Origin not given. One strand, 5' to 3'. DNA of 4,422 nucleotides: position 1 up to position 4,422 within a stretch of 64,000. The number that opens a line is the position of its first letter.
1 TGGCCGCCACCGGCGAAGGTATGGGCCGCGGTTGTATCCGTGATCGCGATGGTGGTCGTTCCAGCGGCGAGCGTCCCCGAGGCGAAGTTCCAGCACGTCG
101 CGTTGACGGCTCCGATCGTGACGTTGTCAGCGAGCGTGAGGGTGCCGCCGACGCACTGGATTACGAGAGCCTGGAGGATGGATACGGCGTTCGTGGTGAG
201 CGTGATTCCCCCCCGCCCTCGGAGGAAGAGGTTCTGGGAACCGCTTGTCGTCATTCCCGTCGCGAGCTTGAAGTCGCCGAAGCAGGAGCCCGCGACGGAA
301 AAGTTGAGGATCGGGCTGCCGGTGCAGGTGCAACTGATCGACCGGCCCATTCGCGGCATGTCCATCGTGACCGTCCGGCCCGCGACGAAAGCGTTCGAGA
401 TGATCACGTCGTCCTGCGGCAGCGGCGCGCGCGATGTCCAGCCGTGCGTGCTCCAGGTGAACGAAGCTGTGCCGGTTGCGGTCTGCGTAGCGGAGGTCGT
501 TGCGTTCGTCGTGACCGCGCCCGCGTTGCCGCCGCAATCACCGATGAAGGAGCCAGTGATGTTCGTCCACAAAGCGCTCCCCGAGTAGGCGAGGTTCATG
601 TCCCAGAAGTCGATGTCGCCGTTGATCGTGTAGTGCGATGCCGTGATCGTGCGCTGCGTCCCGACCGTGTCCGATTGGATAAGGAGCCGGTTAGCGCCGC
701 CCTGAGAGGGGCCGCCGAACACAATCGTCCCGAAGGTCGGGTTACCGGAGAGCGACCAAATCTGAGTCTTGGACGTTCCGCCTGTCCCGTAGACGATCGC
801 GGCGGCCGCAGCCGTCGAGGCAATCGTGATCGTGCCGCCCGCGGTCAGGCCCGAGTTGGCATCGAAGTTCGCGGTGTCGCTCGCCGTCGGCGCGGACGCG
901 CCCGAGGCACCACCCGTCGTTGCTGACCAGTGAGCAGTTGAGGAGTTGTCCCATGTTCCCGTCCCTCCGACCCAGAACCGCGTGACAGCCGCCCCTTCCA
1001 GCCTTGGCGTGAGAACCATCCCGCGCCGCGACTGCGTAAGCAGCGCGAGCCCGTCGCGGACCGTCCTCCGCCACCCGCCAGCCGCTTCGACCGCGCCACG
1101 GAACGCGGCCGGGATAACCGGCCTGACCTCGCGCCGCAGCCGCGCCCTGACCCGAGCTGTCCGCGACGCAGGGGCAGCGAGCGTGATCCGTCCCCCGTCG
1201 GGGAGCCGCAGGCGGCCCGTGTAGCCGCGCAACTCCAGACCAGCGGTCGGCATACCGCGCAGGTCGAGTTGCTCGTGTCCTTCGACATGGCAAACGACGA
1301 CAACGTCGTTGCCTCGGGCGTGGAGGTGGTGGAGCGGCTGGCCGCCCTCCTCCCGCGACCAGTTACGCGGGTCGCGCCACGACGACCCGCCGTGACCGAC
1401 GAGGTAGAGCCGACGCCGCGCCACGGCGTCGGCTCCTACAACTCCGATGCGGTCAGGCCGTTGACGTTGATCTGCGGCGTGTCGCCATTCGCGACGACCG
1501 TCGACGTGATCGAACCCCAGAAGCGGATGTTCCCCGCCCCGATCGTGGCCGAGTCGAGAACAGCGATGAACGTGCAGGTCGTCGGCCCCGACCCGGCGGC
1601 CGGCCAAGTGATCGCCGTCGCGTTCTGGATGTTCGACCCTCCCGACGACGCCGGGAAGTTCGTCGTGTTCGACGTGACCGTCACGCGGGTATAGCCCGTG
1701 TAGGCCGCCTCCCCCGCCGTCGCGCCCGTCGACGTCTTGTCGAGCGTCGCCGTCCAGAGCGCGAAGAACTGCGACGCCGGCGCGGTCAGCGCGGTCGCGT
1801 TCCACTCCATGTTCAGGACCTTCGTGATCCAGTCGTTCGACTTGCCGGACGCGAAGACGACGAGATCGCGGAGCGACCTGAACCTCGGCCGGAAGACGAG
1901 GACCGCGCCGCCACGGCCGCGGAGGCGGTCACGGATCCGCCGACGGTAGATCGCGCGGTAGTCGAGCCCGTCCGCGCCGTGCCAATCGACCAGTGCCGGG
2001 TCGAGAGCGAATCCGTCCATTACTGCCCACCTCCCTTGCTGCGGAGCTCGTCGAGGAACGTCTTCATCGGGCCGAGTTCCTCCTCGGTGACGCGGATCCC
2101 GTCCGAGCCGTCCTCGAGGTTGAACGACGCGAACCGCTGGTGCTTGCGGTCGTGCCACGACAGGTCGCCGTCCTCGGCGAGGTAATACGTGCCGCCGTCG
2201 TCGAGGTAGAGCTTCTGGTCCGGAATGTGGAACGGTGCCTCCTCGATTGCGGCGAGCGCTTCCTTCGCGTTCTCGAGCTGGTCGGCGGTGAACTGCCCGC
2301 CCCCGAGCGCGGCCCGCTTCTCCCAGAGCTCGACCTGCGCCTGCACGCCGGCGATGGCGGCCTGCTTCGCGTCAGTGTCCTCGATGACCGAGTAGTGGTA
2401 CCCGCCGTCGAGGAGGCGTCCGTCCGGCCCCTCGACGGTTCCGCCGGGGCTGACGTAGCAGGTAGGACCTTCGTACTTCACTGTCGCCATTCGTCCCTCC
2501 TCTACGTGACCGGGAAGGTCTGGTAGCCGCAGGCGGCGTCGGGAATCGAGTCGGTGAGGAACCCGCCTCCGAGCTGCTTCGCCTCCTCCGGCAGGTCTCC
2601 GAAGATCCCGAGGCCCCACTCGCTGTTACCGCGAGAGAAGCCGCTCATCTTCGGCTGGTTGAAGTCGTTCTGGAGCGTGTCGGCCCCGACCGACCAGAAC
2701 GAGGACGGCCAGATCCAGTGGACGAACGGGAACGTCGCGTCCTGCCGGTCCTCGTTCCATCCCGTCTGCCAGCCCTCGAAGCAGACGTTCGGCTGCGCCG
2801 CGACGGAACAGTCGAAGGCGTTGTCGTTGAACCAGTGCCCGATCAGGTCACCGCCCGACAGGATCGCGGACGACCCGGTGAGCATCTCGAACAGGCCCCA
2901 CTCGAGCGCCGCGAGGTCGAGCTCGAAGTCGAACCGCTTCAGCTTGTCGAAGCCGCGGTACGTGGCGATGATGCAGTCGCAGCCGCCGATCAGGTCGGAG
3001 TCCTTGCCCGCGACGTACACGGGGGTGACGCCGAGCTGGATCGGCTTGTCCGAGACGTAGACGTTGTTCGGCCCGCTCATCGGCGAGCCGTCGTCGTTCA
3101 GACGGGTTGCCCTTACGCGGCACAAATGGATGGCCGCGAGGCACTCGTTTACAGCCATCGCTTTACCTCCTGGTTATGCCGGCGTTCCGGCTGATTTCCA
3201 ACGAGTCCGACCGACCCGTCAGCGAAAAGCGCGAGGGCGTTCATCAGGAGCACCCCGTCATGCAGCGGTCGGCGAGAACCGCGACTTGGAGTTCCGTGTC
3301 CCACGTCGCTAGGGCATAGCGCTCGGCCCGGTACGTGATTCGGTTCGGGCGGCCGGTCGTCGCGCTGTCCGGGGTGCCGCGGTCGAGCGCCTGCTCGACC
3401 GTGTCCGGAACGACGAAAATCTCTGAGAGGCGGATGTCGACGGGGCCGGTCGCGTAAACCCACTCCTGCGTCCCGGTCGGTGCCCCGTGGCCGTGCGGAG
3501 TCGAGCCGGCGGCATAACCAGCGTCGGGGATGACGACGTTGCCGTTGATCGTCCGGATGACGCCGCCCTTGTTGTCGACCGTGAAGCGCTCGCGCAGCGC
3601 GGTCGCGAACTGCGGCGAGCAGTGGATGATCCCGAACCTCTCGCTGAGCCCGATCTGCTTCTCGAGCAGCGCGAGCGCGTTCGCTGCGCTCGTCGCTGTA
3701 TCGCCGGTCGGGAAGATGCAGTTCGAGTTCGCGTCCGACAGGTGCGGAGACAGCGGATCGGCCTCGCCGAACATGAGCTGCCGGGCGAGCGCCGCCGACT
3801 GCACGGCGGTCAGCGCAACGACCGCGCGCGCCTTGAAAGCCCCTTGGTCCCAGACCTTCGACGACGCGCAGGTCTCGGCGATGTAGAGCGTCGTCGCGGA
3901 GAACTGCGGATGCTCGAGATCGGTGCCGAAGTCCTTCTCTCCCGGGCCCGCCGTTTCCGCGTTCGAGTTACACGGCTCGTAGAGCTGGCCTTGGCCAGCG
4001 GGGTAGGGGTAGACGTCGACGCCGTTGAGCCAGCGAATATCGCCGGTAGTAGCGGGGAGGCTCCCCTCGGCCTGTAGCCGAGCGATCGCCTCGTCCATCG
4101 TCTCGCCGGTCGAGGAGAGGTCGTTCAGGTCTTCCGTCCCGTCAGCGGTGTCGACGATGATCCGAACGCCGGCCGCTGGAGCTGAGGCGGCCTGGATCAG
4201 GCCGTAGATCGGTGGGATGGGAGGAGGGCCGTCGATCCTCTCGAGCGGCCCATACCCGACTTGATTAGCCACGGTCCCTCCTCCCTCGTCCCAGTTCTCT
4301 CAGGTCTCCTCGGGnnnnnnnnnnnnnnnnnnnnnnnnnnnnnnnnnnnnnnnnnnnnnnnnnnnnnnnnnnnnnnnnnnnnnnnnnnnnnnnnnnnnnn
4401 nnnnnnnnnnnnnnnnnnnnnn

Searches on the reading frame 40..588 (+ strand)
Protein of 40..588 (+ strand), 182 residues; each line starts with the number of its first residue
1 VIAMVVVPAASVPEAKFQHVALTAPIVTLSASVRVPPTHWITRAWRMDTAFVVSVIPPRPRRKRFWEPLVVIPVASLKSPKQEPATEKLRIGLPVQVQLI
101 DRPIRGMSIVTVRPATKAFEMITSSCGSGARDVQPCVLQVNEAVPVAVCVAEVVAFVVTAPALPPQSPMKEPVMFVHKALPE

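Call 57: search_protein_families(library=pfam, alignment_id=A4, max_evalue=0.0001)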
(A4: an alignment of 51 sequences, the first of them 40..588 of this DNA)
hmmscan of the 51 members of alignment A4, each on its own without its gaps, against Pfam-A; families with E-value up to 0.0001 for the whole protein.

A. member 1, window:40-588:+ (182 aa): 0 families

B. families by the number of members that match (of 51 scanned): 30 families (the first 25 are shown)
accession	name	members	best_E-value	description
PF00535.33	Glycos_transf_2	2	4.5e-07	Glycosyl transferase family 2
PF25045.1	vWA_Ro60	1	8.8e-58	Ro60 vWA domain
PF01370.27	Epimerase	1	1.4e-49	NAD dependent epimerase/dehydratase family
PF16363.11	GDP_Man_Dehyd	1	3e-42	GDP-mannose 4,6 dehydratase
PF25680.1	Mom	1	5.8e-40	Mom protein family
PF05731.17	TROVE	1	1.5e-38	TROVE domain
PF00145.23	DNA_methylase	1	1.5e-34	C-5 cytosine-specific DNA methylase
PF01145.31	Band_7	1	8.4e-27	SPFH domain / Band 7 family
PF04851.21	ResIII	1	1e-25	Type III restriction enzyme, res subunit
PF04321.23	RmlD_sub_bind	1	7.4e-20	RmlD substrate binding domain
PF02719.21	Polysacc_synt_2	1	1.3e-15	Polysaccharide biosynthesis protein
PF00271.37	Helicase_C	1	2.2e-14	Helicase conserved C-terminal domain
PF01073.25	3Beta_HSD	1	4.1e-13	3-beta hydroxysteroid dehydrogenase/isomerase family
PF07098.16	DUF1360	1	6.7e-12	Protein of unknown function (DUF1360)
PF01555.25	N6_N4_Mtase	1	8.8e-12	DNA methylase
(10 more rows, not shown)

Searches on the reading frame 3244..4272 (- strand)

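Call 14: search_protein_families(library=phrogs, proteins=[window:3244-4272:-], max_evalue=0.001)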
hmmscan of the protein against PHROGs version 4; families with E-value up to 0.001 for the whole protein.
window:3244-4272:- (342 aa): 1 family
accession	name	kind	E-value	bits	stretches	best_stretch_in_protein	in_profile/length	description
phrog_779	-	unknown function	7.2e-21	75.6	1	74-325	35-263/284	-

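Call 36: search_protein_families(library=pfam, proteins=[window:3244-4272:-], max_evalue=0.01)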
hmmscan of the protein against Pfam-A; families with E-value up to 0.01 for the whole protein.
window:3244-4272:- (342 aa): 0 families
